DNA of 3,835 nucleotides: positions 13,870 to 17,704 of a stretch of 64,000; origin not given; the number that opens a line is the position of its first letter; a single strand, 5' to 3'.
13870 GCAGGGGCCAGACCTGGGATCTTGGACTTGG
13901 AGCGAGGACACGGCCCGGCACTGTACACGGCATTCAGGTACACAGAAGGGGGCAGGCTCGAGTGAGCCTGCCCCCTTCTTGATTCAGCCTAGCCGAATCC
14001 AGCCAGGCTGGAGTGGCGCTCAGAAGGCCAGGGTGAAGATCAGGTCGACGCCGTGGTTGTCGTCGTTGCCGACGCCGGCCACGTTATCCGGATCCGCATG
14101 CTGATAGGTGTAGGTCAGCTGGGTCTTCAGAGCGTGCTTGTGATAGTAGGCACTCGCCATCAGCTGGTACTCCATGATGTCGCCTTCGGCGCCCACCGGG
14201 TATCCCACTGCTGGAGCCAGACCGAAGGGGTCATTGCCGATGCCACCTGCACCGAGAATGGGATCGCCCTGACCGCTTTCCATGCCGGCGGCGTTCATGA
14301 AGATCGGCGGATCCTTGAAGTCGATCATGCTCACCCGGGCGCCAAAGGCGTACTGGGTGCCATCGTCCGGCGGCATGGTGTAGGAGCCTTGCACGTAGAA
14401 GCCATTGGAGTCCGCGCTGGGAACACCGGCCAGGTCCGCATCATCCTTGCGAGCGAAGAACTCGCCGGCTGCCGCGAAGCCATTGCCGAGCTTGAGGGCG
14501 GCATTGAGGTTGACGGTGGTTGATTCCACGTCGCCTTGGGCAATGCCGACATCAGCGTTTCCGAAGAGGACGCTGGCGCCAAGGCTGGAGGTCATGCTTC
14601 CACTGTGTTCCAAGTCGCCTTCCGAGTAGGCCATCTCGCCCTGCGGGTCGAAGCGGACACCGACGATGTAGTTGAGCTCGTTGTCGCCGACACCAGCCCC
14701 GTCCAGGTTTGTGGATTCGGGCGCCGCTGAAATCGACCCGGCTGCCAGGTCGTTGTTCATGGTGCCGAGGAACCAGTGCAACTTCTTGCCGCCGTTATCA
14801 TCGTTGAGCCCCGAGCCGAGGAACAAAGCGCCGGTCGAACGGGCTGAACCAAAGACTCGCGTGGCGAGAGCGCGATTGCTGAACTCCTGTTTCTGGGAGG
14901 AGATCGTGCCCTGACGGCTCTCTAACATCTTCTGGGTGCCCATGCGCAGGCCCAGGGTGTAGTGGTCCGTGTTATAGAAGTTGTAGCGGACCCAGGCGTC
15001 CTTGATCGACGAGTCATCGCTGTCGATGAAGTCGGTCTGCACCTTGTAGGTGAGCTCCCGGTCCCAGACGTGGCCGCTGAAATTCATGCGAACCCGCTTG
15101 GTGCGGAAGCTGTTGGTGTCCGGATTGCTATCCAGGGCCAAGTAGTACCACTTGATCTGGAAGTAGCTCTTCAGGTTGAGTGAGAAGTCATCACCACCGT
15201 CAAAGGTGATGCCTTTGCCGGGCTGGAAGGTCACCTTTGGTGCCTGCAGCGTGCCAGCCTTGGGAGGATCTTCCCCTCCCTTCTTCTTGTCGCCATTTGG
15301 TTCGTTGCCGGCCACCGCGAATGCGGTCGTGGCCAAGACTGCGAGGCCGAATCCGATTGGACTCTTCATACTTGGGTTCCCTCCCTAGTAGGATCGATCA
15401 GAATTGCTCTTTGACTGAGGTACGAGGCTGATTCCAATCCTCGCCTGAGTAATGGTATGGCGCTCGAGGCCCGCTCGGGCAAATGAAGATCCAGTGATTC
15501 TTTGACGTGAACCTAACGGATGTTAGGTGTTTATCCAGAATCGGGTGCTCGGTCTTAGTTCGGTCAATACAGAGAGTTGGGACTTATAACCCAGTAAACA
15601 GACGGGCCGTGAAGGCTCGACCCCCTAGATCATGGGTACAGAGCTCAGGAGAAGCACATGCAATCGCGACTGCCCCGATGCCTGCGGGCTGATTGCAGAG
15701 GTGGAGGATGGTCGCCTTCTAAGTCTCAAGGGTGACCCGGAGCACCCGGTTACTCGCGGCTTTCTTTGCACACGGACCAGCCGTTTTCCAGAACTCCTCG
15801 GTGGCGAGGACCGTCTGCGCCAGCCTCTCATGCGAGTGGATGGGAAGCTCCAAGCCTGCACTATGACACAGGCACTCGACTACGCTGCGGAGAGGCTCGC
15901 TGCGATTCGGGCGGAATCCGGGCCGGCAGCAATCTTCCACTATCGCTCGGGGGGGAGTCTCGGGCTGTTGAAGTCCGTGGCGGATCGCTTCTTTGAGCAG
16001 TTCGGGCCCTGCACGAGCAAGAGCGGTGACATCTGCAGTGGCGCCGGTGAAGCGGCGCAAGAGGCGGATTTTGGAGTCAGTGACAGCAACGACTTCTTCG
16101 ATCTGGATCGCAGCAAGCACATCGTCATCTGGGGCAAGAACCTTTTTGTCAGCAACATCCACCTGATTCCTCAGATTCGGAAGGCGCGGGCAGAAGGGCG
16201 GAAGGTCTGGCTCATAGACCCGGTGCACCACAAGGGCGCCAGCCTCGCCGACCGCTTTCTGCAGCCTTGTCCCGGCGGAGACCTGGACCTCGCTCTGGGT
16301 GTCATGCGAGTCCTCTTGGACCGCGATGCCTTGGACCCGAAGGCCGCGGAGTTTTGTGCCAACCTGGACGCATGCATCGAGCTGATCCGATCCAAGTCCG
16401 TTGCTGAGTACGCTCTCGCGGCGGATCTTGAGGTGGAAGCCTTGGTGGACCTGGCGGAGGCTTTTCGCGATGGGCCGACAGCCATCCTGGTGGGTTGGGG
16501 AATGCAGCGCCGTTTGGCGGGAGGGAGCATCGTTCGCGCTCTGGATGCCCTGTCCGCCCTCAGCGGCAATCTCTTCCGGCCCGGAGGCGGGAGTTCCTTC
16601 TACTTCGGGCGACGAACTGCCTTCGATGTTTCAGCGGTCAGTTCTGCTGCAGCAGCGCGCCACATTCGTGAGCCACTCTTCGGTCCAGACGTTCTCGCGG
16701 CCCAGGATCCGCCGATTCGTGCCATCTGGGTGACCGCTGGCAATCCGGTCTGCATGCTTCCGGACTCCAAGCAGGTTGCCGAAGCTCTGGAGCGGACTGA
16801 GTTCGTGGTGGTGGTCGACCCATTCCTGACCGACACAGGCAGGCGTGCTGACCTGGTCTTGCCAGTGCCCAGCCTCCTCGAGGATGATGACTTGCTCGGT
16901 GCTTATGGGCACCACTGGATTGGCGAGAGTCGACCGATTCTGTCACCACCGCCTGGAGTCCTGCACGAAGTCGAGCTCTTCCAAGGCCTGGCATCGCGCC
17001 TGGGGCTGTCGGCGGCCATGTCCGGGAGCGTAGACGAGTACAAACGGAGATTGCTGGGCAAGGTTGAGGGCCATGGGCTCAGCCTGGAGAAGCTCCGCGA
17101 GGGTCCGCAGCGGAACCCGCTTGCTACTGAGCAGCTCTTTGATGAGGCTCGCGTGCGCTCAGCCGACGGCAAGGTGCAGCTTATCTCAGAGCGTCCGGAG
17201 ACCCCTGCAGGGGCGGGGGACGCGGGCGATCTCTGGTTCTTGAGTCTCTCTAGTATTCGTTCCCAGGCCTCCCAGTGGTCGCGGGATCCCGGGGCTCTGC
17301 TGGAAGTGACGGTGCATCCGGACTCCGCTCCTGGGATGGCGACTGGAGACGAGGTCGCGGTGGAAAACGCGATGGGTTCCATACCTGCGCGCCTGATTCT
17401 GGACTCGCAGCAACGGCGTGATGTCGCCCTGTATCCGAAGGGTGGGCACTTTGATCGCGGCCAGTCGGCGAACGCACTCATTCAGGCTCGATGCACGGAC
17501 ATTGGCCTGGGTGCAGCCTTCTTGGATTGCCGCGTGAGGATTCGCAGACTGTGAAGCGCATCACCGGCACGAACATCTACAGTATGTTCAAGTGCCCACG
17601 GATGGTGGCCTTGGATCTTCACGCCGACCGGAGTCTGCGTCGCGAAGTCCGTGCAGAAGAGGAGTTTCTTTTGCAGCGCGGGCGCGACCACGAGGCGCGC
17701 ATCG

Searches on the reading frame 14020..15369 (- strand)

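Call 51: search_protein_families(library=pfam, proteins=[window:14020-15369:-], max_evalue=0.00001)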
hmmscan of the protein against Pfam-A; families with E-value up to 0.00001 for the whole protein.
window:14020-15369:- (449 aa): 1 family
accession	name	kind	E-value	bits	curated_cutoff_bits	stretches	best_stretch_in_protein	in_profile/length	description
PF07396.17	Porin_O_P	-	1.3e-08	35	20.9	1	81-335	20-278/370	Phosphate-selective porin O and P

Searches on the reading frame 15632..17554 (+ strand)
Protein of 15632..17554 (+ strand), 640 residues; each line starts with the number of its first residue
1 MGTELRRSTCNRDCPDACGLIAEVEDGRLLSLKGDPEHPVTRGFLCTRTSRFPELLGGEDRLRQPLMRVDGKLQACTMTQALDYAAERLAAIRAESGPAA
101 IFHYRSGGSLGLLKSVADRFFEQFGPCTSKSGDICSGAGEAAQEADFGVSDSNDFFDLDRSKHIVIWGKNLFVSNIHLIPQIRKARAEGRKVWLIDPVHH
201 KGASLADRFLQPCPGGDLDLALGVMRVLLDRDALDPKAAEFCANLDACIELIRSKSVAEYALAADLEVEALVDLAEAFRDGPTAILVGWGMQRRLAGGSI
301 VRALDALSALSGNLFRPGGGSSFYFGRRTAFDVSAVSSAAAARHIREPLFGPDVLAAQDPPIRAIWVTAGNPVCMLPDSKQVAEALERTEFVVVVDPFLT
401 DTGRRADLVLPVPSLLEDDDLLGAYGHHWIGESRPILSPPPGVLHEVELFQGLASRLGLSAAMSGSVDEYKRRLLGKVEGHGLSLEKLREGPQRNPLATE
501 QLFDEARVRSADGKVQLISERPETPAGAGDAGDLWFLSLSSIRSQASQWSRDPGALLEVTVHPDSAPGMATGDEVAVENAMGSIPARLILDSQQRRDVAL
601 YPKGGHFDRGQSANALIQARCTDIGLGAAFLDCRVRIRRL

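Call 51: search_protein_families(library=pfam, proteins=[window:15632-17554:+], max_evalue=0.00001)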
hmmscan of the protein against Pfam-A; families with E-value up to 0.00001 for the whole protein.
window:15632-17554:+ (640 aa): 3 families
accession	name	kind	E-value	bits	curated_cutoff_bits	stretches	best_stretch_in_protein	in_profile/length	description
PF00384.28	Molybdopterin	-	5.2e-34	118.3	24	1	61-425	1-323/353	Molybdopterin oxidoreductase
PF04879.21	Molybdop_Fe4S4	-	1.5e-10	41.4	22.7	1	6-49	4-46/55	Molybdopterin oxidoreductase Fe4S4 domain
PF01568.27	Molydop_binding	-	1.3e-07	32.1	26.8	1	545-630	19-106/110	Molydopterin dinucleotide binding domain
